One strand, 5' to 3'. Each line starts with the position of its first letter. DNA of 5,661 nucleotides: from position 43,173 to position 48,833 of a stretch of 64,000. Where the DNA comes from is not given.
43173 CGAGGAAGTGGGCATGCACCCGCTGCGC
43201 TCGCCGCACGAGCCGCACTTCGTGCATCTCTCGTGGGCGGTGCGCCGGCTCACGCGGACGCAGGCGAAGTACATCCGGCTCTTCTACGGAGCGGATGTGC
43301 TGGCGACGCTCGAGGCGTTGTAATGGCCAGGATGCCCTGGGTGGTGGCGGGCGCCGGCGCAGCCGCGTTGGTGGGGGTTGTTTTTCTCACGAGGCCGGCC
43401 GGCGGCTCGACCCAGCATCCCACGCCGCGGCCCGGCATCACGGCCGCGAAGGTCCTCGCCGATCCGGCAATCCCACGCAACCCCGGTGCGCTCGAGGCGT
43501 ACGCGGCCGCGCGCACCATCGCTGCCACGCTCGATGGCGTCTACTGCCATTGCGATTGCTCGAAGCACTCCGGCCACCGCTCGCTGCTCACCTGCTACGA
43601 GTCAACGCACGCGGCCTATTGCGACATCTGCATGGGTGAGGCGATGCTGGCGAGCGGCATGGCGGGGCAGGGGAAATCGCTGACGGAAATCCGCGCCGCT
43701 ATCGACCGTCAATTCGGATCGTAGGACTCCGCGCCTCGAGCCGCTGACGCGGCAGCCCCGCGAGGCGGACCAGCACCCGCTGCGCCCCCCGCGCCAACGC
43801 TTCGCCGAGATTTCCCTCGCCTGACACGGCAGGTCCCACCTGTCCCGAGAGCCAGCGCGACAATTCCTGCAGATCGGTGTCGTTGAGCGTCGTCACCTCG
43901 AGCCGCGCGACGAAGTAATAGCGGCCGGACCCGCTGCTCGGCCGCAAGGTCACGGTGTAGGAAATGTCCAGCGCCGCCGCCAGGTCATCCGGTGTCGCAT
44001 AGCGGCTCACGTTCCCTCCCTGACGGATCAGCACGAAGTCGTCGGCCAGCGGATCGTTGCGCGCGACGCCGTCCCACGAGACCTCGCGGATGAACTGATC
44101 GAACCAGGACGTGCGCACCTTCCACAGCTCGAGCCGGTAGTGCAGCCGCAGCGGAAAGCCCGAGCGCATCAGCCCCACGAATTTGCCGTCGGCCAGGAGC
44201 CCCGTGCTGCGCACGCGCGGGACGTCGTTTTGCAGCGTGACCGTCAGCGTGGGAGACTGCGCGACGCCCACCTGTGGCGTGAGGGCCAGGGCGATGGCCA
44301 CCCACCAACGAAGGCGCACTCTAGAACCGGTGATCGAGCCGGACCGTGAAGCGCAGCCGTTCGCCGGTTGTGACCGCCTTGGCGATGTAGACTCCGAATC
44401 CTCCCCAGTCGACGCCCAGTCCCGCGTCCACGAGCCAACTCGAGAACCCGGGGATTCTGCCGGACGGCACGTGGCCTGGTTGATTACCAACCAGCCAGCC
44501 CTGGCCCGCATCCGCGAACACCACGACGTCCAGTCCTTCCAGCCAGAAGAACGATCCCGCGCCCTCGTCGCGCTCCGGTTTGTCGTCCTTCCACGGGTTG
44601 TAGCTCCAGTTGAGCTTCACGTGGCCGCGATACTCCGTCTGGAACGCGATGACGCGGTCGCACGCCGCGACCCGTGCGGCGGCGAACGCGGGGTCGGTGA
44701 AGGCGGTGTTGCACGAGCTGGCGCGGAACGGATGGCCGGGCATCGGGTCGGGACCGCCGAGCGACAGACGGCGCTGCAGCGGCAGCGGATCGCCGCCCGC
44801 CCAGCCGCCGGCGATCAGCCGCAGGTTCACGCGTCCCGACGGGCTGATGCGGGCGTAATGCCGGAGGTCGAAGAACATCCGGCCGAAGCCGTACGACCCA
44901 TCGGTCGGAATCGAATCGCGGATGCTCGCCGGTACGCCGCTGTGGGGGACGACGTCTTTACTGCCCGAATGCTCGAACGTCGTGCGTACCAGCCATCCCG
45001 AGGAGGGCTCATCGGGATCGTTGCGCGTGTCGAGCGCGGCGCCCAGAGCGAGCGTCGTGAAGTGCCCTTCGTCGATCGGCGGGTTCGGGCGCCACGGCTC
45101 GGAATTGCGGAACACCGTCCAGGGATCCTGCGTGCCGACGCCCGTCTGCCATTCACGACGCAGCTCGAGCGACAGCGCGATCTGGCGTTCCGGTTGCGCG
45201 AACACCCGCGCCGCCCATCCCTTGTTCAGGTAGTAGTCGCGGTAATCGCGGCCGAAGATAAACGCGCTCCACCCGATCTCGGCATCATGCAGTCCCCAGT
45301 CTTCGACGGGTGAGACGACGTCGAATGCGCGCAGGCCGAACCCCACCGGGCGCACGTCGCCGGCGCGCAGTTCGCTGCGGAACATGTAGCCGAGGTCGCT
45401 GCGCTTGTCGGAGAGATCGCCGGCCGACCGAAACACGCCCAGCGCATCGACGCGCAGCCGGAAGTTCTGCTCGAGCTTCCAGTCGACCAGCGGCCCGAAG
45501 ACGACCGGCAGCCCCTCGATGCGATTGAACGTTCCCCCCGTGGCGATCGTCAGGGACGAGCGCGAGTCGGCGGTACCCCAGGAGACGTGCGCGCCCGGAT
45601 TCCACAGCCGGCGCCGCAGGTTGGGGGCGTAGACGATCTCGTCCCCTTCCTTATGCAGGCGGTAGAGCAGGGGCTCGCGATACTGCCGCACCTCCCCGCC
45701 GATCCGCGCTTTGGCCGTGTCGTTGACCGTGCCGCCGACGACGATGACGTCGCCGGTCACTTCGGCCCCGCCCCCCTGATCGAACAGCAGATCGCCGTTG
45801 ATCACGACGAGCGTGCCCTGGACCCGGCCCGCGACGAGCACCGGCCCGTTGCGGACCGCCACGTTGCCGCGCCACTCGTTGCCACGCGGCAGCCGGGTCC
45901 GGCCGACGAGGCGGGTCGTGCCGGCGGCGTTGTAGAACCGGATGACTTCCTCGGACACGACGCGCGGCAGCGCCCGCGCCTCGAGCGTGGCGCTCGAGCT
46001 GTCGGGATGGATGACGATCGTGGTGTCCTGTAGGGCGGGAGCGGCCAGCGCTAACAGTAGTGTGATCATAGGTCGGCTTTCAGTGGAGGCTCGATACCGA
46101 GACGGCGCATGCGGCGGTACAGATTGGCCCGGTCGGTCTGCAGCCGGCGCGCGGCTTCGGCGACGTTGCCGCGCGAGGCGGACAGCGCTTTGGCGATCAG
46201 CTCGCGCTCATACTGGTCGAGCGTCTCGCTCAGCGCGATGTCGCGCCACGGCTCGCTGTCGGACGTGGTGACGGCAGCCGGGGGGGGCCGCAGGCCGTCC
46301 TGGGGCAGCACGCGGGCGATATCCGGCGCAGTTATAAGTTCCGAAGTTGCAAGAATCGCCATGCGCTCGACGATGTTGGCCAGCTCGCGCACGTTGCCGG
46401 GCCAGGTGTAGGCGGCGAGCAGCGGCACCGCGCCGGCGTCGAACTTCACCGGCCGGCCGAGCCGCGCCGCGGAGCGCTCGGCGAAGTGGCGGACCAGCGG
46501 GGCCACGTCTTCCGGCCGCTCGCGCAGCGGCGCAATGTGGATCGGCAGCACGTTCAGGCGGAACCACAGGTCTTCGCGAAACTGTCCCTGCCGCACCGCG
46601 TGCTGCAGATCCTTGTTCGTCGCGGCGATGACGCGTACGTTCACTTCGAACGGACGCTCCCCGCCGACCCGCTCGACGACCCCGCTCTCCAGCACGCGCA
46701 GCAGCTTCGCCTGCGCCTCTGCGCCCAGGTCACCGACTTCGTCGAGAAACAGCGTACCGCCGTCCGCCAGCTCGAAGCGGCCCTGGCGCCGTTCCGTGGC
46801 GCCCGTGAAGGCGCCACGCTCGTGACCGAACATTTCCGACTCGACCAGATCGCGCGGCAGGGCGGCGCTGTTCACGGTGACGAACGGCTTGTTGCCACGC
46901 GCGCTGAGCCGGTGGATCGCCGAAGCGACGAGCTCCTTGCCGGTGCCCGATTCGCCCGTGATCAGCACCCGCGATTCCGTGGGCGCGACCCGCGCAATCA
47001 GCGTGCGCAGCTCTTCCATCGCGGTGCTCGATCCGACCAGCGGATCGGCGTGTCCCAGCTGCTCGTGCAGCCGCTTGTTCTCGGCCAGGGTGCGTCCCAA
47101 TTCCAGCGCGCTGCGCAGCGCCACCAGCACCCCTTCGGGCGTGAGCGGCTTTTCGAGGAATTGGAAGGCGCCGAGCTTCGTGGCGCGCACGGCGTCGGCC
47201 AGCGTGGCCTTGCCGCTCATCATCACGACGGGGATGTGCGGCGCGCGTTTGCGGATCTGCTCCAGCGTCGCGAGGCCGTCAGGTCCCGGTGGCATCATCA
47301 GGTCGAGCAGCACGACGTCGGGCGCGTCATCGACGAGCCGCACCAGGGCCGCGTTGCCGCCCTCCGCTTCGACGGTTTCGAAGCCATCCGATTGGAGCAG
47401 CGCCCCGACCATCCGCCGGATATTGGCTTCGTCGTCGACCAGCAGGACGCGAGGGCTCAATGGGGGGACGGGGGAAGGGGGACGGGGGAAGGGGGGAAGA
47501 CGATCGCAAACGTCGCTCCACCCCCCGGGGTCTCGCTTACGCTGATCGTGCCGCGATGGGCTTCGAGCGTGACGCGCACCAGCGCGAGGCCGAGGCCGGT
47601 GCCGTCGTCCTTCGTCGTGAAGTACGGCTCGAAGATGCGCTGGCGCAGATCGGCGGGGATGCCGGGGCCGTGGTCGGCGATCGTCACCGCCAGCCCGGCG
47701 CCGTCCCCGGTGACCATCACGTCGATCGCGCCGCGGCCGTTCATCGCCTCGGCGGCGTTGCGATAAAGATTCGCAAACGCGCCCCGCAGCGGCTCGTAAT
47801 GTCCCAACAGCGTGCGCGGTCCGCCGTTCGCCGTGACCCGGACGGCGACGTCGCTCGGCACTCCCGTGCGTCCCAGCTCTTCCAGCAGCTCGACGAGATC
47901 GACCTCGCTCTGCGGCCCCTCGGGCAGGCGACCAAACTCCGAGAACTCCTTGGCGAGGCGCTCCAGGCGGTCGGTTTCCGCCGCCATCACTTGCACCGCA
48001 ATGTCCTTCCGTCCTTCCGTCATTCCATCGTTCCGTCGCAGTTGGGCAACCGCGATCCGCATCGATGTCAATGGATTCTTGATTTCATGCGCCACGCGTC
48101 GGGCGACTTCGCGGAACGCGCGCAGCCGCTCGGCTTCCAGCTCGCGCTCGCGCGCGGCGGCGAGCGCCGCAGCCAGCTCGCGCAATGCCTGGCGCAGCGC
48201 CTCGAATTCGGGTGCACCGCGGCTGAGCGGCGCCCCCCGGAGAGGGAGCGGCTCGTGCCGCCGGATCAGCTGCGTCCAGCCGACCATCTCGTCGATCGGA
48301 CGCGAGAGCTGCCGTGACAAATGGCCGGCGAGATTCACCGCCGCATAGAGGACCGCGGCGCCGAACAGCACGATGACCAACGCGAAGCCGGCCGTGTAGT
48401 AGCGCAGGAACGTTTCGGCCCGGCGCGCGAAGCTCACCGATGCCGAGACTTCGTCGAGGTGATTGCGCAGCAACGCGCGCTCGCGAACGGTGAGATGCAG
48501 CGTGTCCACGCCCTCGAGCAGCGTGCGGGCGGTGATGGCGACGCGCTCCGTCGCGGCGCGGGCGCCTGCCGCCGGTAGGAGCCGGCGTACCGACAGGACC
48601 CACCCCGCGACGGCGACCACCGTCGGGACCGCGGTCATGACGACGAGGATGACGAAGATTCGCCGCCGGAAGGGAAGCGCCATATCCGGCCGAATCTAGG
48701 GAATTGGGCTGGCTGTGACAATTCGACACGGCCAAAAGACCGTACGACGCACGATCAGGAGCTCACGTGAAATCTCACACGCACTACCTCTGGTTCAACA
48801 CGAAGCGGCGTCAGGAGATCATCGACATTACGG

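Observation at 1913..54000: At least 13 arrays of tandem 7-, 8- or 10-nt units (STRR-like) at gene junctions and in-frame inside housekeeping genes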

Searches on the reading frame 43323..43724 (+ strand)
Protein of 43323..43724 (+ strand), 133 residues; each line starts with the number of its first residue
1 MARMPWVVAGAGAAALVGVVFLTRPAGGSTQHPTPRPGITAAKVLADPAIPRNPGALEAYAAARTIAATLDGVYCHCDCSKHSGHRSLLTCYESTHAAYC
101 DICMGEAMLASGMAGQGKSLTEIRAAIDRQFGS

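Call 68: search_protein_families(library=pfam, proteins=[window:43323-43724:+], max_evalue=0.00001)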
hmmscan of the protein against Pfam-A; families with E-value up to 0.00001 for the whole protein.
window:43323-43724:+ (133 aa): 1 family
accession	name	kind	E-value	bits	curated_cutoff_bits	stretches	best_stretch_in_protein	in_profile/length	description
PF13798.11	PCYCGC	-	3.6e-08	33.9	25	1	58-132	56-141/153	Protein of unknown function with PCYCGC motif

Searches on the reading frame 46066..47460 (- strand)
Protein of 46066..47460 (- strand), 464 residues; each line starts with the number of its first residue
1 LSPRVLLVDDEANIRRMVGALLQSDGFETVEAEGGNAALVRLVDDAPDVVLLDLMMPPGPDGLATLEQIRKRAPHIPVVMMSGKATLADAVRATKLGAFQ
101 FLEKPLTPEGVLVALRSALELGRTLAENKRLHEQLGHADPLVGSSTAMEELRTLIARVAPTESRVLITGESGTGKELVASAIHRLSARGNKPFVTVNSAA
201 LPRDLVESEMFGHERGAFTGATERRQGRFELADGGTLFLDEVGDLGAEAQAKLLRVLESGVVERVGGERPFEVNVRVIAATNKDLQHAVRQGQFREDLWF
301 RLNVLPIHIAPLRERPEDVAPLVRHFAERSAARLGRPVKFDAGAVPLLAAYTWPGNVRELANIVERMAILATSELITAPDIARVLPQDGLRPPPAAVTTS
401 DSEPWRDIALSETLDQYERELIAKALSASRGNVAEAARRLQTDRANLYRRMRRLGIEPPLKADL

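Call 8: search_protein_families(library=ncbifam, proteins=[window:46066-47460:-], max_evalue=0.00001)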
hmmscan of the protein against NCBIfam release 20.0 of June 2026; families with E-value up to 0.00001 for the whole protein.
window:46066-47460:- (464 aa): 103 families (the best 25 are shown)
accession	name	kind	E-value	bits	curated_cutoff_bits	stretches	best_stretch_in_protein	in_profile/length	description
TIGR01818.1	ntrC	equivalog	1.4e-132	442.8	558.6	1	5-453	1-462/463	nitrogen regulation protein NR(I)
NF008469.0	PRK11361.1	equivalog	4.8e-127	424.5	714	1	4-458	6-458/461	acetoacetate metabolism transcriptional regulator AtoC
NF051870.1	NAssimRespRegNtrX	equivalog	7.7e-119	397.5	600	1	5-456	4-452/452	nitrogen assimilation response regulator NtrX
TIGR02915.1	PEP_resp_reg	equivalog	6.6e-118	394.4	502.6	1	5-456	1-444/445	PEP-CTERM-box response regulator transcription factor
NF003451.0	PRK05022.1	equivalog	1e-112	377.5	476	1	127-457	178-511/512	nitric oxide reductase transcriptional regulator NorR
NF008176.1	PRK10923.1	equivalog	7.8e-110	367.6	620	1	5-457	6-469/469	nitrogen regulation protein NR(I)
TIGR01817.1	nifA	equivalog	8e-108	361.5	528.85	1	129-384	186-441/534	nif-specific transcriptional activator NifA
NF007689.0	PRK10365.1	equivalog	1.1e-102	344.1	760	1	5-451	8-439/441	sigma-54-dependent response regulator transcription factor ZraR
NF011695.0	PRK15115.1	equivalog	7.6e-101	338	763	1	4-455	8-437/445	two-component system response regulator GlrR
NF038308.1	RNA_repair_RtcR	equivalog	3.6e-99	333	650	1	72-454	108-516/530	RNA repair transcriptional activator RtcR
NF041946.1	LuxO_transreg_Vib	equivalog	2e-97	326.9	800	1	8-452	2-458/463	quorum-sensing sigma-54 dependent transcriptional regulator LuxO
NF041552.1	TF_PrdR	equivalog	6.1e-97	325.3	795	1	131-452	261-574/577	sigma-54 dependent transcriptional regulator PrdR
NF050807.1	TransRegFlbDCaul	equivalog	8.1e-93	311.7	750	1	31-440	29-424/454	sigma-54-dependent transcriptional regulator FlbD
NF011958.0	PRK15429.1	equivalog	7e-87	292.6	830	1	124-457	360-687/692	formate hydrogenlyase transcriptional activator FlhA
TIGR02974.1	phageshock_pspF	equivalog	1.3e-86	290.9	443.55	1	141-441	1-323/336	phage shock protein operon transcriptional activator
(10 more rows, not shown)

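Call 26: find_related_loci(query=window:46066-47460:-, collection=metagenome_contigs, flank=10000)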
Query window:46066-47460:- (464 aa) in metagenome_contigs; peptide patterns used: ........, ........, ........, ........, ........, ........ (x = any residue, [..] = any of these).
600 stretches matched a pattern (row limit reached: there are more); 591 encode a relative of the query (tblastn E <= 1e-3); the best 80 are kept; 80 distinct loci.
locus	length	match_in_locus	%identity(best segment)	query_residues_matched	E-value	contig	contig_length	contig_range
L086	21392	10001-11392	97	1-464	0e+0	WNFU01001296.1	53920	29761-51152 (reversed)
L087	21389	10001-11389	92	1-464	0e+0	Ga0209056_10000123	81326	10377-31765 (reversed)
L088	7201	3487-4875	91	1-464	0e+0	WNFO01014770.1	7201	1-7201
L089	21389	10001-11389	91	1-464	0e+0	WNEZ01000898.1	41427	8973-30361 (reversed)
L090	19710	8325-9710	91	1-464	0e+0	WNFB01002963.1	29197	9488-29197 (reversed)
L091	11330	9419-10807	91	1-464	0e+0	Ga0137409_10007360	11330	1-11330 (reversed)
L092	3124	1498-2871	90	1-459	0e+0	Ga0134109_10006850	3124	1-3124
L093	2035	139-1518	89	1-464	0e+0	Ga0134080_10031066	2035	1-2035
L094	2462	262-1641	89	1-464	0e+0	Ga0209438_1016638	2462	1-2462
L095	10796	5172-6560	89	1-464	0e+0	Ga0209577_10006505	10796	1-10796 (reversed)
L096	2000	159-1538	89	1-464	0e+0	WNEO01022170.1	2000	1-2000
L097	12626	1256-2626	88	3-459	0e+0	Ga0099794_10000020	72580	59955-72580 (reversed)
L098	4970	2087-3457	88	3-459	0e+0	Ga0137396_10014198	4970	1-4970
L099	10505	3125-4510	87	1-459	0e+0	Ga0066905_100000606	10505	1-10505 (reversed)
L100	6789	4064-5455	86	1-459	0e+0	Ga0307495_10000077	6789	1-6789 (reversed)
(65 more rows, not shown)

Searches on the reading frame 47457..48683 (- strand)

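Call 8: search_protein_families(library=ncbifam, proteins=[window:47457-48683:-], max_evalue=0.00001)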
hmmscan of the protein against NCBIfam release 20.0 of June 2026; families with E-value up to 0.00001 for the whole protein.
window:47457-48683:- (408 aa): 69 families (the best 25 are shown)
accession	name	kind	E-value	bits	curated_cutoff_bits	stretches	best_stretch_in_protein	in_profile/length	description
NF008468.0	PRK11360.1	equivalog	6.6e-44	150.3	646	1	177-398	383-608/616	two-component system sensor histidine kinase AtoS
NF007688.0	PRK10364.1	equivalog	5.4e-41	140.8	479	1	184-397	234-450/460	two-component system sensor histidine kinase ZraS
NF010411.0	PRK13837.1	equivalog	9e-32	110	647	1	180-400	439-677/828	two-component system VirA-like sensor kinase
NF047496.1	HK_LIC11548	equivalog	5e-30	104.8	750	1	102-397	275-588/589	LIC_11548 family sensor histidine kinase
TIGR02916.1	PEP_his_kin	equivalog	3e-26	92.2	300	1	163-397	446-679/679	XrtA/PEP-CTERM system histidine kinase PrsK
TIGR02966.1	phoR_proteo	equivalog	2e-25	89.6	334.2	1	193-396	117-333/333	phosphate regulon sensor histidine kinase PhoR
NF008312.0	PRK11100.1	equivalog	2.5e-25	89.3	356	1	83-397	164-473/477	two-component system sensor histidine kinase CreC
NF038348.1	T2SS_HK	subfamily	6.4e-25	87.6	450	1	299-397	472-572/574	histidine kinase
NF058527.1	HistKinChvGCaul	equivalog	4.4e-24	85.1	740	1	167-395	285-530/535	two-component sensor histidine kinase ChvG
NF007007.0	PRK09470.1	equivalog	7.9e-23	81.1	486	1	121-397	187-458/463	envelope stress sensor histidine kinase CpxA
NF052574.1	HisKinEspCMyxo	equivalog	9.7e-23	80.2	1200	1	177-401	404-640/785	serine histidine kinase EspC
NF046044.1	PnpS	equivalog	1.2e-21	77.2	400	1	196-397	176-390/390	two-component system histidine kinase PnpS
NF053867.1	SprKinKinDBac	equivalog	8.3e-21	74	775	1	179-398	274-497/500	sporulation kinase KinD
NF041777.1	sens_FixL_Rhizob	equivalog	8.9e-21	74.1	850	1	179-398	246-481/485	sensor protein FixL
TIGR02938.1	nifL_nitrog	equivalog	3.3e-20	72.1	242.45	1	182-394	268-490/494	nitrogen fixation negative regulator NifL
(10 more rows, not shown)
